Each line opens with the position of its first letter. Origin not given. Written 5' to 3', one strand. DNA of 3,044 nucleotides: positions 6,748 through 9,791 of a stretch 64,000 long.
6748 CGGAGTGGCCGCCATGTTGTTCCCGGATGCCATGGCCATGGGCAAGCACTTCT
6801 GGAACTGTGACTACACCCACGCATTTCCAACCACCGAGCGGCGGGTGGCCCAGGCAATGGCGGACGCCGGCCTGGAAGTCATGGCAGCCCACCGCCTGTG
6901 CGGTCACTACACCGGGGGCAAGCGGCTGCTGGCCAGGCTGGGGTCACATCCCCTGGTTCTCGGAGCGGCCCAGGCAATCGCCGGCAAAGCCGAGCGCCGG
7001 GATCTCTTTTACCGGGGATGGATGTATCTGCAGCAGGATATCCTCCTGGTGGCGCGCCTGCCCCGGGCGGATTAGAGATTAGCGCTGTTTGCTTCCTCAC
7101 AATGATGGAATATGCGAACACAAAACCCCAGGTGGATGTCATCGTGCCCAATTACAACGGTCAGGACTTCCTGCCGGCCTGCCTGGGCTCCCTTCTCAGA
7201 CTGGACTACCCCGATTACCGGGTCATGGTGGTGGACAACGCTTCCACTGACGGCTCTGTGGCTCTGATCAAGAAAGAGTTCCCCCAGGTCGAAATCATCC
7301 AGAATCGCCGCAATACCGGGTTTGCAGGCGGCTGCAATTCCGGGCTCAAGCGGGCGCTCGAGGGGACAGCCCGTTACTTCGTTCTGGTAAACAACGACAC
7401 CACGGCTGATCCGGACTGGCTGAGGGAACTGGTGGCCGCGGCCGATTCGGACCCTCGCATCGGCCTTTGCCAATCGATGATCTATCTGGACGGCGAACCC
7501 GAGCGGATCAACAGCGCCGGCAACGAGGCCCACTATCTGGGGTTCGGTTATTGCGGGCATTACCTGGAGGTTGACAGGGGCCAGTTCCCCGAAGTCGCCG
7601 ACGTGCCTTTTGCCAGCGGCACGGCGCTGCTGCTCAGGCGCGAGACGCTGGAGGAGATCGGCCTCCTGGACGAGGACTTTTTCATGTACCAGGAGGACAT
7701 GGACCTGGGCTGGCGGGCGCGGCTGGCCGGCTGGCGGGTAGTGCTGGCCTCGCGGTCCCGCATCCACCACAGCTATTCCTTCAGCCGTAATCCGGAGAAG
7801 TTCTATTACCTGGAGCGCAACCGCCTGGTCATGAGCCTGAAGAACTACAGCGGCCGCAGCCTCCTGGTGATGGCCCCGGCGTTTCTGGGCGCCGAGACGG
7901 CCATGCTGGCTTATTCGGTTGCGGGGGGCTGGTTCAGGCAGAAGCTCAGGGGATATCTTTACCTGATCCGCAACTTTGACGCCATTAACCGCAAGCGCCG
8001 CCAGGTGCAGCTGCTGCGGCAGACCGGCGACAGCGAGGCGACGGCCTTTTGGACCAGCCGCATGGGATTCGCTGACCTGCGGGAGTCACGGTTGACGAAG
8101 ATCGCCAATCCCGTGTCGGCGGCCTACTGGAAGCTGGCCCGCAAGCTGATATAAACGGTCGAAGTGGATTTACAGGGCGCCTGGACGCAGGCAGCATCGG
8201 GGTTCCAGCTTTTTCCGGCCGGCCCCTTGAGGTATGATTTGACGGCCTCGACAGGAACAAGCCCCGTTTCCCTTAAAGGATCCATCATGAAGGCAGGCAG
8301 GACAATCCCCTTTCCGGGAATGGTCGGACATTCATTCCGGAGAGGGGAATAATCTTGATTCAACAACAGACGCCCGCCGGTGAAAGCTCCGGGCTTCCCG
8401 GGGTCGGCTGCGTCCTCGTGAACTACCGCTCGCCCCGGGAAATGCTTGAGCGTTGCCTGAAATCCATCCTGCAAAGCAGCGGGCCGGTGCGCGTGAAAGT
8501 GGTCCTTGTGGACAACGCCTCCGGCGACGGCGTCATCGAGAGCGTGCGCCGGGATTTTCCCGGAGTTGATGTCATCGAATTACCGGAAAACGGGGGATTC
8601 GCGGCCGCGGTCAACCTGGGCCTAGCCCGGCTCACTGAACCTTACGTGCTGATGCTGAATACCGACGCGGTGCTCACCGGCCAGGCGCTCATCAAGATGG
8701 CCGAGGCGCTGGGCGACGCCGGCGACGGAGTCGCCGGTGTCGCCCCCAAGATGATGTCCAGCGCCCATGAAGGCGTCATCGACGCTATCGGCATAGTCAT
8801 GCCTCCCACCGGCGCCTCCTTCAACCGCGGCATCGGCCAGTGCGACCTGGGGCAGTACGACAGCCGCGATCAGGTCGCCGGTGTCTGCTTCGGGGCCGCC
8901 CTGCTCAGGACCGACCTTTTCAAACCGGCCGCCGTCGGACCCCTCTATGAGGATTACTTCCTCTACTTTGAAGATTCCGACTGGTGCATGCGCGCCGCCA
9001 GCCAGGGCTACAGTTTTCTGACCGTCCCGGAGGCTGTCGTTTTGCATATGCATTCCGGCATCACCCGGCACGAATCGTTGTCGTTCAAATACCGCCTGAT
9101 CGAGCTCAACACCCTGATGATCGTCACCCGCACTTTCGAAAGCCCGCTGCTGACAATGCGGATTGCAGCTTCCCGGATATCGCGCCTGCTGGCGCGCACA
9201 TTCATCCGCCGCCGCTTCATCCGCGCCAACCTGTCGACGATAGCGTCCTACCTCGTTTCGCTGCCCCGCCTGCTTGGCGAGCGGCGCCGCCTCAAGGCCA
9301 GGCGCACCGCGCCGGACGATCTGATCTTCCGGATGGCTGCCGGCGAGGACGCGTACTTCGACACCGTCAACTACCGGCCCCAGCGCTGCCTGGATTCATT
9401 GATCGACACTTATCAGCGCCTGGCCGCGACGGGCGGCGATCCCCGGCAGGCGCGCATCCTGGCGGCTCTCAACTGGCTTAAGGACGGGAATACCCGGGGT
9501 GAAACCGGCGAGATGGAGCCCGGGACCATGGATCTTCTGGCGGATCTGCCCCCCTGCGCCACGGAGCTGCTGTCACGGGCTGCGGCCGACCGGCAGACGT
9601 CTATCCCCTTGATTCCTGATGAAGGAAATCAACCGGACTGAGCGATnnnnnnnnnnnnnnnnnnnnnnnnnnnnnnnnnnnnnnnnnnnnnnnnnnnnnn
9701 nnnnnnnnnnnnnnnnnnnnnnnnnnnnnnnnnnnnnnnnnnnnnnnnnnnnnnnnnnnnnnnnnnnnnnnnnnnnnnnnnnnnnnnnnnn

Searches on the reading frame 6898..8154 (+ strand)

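Call 71: search_protein_families(library=pfam, proteins=[window:6898-8154:+], max_evalue=0.0001)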
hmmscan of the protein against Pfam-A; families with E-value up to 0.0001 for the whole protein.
window:6898-8154:+ (418 aa): 4 families
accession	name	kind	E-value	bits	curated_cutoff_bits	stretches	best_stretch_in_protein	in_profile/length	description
PF00535.33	Glycos_transf_2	-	3.7e-28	99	23.3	1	81-254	2-167/168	Glycosyl transferase family 2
PF13641.12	Glyco_tranf_2_3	-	1.7e-20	74.5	27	1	77-296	1-214/230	Glycosyltransferase like family 2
PF13632.12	Glyco_trans_2_3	-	1.2e-11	45.3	27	1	160-296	1-128/198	Glycosyl transferase family group 2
PF13506.12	Glyco_transf_21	-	1.4e-06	28.3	21.7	1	157-287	30-150/174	Glycosyl transferase family 21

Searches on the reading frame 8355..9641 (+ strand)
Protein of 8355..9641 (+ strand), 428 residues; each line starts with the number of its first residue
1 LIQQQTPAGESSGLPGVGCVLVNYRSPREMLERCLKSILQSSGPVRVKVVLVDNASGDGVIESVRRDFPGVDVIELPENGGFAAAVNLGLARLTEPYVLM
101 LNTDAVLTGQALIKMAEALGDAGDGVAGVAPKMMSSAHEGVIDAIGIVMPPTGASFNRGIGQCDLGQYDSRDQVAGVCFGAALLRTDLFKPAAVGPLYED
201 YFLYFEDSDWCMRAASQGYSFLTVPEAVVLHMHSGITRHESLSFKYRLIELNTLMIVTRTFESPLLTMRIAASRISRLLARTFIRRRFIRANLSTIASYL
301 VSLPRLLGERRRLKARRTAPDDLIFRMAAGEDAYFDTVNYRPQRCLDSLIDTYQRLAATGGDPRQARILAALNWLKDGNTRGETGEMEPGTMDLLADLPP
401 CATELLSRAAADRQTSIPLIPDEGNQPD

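Call 71: search_protein_families(library=pfam, proteins=[window:8355-9641:+], max_evalue=0.0001)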
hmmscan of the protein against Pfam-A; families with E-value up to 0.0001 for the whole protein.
window:8355-9641:+ (428 aa): 2 families
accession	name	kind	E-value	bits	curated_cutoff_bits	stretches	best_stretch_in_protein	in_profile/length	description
PF00535.33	Glycos_transf_2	-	7.8e-16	58.9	23.3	1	21-129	4-113/168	Glycosyl transferase family 2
PF13641.12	Glyco_tranf_2_3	-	3.3e-11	44.1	27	1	16-232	2-212/230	Glycosyltransferase like family 2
